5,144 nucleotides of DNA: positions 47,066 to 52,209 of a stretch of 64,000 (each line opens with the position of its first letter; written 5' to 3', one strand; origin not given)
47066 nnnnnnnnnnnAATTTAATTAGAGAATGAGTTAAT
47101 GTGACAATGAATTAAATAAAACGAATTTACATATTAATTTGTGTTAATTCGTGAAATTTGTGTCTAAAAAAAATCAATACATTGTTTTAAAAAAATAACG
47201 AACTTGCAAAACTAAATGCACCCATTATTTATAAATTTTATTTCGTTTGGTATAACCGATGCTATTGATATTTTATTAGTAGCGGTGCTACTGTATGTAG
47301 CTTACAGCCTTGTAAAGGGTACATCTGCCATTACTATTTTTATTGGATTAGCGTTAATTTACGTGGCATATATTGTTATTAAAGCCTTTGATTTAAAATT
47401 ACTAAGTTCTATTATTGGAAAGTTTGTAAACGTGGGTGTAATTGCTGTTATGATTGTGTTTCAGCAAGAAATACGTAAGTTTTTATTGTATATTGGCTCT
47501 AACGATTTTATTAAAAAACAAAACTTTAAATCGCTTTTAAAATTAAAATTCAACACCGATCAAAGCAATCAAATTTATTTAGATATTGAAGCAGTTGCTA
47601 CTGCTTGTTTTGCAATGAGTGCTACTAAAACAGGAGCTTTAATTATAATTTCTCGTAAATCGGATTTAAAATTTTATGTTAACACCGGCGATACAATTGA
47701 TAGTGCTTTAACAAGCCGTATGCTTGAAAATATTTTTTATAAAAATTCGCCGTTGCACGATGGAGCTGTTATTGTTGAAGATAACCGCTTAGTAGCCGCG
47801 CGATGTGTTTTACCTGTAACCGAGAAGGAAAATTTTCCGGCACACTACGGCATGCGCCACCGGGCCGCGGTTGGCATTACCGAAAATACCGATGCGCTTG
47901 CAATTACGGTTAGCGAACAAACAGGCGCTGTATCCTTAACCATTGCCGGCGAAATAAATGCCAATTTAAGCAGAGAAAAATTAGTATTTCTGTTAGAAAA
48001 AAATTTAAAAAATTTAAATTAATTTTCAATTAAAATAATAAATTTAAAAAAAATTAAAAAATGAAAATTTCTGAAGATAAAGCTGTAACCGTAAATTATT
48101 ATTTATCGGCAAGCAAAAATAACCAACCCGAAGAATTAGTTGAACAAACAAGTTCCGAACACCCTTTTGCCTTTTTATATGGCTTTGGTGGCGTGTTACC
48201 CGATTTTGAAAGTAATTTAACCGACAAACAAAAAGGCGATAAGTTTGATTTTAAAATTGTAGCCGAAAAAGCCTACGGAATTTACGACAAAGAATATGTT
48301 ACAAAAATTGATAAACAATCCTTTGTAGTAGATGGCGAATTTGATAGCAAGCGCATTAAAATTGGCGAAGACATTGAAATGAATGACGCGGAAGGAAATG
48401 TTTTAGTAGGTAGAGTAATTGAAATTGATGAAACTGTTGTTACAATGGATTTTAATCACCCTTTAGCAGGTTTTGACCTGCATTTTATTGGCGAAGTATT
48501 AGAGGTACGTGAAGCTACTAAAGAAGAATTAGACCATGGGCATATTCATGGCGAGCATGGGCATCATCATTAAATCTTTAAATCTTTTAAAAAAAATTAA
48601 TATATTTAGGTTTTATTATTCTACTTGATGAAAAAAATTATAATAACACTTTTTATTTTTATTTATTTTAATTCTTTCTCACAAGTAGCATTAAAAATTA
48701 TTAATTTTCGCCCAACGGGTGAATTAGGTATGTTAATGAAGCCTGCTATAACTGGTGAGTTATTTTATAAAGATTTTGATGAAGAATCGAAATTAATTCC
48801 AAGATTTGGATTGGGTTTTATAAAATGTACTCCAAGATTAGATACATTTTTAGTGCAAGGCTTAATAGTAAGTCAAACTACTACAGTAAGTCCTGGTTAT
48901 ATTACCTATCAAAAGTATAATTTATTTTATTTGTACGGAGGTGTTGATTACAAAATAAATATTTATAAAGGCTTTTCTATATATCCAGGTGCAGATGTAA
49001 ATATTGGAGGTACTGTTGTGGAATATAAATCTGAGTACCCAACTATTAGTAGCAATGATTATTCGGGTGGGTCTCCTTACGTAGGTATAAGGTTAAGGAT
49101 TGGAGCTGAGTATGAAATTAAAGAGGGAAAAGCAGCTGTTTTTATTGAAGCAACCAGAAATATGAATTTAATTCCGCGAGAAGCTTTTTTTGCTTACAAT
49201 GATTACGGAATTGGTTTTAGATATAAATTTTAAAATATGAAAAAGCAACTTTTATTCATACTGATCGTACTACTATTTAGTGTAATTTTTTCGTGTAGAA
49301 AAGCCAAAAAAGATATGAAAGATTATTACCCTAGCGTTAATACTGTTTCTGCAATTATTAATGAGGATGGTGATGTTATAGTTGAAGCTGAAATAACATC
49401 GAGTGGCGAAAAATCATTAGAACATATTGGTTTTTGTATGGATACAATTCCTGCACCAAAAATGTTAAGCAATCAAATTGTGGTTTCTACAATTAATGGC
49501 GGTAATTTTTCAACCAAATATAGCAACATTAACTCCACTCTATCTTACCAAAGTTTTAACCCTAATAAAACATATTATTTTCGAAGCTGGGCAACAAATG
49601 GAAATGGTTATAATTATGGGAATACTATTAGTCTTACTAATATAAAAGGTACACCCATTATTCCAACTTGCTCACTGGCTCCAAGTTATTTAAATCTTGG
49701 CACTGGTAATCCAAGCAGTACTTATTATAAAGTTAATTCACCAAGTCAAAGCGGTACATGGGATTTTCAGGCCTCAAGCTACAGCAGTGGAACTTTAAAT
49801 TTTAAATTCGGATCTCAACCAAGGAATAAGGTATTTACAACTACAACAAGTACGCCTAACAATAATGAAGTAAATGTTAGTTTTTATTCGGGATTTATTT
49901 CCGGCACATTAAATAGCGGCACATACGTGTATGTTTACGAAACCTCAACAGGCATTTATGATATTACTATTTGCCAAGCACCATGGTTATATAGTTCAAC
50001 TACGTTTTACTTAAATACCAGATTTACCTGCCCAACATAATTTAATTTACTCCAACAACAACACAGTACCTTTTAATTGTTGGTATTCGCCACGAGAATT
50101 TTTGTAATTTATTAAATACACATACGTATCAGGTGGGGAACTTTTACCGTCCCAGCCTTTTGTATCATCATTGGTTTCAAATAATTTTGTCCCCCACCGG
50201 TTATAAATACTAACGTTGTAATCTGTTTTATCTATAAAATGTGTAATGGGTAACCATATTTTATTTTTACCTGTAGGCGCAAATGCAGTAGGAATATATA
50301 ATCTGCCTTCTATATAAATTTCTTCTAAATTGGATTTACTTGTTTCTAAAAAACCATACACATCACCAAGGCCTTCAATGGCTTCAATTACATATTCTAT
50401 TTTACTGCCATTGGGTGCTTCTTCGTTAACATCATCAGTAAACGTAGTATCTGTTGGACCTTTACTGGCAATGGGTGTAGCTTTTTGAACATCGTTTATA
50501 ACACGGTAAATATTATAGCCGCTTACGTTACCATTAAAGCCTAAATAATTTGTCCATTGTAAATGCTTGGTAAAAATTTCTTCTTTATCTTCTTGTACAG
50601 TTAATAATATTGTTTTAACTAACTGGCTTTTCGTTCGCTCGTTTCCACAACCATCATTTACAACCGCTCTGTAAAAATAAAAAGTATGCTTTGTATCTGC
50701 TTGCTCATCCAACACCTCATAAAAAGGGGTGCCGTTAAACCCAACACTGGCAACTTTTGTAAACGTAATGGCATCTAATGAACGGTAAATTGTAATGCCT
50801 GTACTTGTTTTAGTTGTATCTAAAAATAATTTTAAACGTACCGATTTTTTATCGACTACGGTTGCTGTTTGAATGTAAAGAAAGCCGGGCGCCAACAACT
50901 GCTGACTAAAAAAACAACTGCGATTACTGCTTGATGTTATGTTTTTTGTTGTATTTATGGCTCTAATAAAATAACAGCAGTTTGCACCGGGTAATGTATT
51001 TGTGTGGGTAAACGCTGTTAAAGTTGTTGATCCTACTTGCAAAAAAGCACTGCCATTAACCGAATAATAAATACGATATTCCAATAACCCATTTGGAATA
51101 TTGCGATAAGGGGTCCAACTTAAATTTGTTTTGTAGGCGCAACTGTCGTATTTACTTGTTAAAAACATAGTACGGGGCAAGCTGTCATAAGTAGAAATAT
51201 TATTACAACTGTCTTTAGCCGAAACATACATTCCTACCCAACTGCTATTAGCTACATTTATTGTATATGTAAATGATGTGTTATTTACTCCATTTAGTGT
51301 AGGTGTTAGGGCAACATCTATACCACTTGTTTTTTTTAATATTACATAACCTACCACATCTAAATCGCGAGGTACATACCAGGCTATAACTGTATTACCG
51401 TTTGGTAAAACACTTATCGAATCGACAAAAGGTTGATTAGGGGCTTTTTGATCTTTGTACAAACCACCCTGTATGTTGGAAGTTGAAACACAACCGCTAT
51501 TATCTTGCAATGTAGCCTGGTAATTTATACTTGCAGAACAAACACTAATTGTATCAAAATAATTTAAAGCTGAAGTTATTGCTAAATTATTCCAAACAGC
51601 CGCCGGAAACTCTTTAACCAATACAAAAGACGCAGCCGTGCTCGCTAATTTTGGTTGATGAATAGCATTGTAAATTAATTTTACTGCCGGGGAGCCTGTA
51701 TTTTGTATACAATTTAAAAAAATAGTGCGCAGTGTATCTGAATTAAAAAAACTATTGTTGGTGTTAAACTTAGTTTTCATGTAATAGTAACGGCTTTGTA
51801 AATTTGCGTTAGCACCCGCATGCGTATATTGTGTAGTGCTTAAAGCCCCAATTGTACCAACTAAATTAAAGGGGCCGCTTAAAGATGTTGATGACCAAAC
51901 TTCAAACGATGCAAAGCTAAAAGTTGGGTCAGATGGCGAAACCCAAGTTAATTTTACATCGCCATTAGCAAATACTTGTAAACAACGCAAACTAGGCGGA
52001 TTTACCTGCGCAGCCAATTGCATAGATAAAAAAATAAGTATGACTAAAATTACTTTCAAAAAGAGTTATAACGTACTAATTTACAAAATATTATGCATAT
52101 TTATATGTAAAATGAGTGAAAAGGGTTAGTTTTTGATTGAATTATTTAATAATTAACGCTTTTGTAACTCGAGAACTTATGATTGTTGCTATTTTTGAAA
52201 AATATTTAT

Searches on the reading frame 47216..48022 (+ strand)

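Call 59: search_protein_families(library=pfam, proteins=[window:47216-48022:+], max_evalue=0.00001)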
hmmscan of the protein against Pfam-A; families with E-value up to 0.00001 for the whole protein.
window:47216-48022:+ (268 aa): 2 families
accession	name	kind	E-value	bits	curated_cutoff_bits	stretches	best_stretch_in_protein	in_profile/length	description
PF02457.21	DAC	-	2.1e-41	140.7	27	1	129-246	2-118/119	DisA bacterial checkpoint controller nucleotide-binding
PF19293.4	CdaA_N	-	6.1e-19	68.4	23.8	1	8-86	2-81/81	CdaA N-terminal transmembrane domain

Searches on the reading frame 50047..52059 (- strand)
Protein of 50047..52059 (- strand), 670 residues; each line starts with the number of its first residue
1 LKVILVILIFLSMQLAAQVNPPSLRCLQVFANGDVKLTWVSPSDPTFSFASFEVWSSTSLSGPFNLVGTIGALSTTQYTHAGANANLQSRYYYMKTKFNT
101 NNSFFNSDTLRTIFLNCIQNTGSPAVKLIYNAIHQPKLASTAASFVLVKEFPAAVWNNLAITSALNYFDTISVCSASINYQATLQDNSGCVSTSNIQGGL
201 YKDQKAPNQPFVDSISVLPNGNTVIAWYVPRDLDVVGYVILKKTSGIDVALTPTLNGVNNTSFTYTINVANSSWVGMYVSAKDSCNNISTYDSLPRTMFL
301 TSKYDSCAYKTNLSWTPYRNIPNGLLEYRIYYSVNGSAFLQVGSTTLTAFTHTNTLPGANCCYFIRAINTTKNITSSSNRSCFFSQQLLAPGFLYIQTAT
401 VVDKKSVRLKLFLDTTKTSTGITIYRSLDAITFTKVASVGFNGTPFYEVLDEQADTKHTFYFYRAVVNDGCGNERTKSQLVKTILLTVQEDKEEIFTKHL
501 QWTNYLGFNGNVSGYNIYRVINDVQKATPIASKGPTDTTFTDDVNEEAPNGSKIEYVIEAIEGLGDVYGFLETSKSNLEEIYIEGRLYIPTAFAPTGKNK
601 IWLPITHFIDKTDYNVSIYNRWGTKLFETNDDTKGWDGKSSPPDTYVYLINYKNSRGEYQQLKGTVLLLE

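Call 59: search_protein_families(library=pfam, proteins=[window:50047-52059:-], max_evalue=0.00001)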
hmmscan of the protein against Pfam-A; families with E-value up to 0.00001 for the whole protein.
window:50047-52059:- (670 aa): 1 family
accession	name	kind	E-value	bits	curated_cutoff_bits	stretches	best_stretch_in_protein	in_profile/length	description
PF13585.12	CHU_C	-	3.5e-09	37.1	27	1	589-660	3-80/86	CHU_C Type IX secretion signal domain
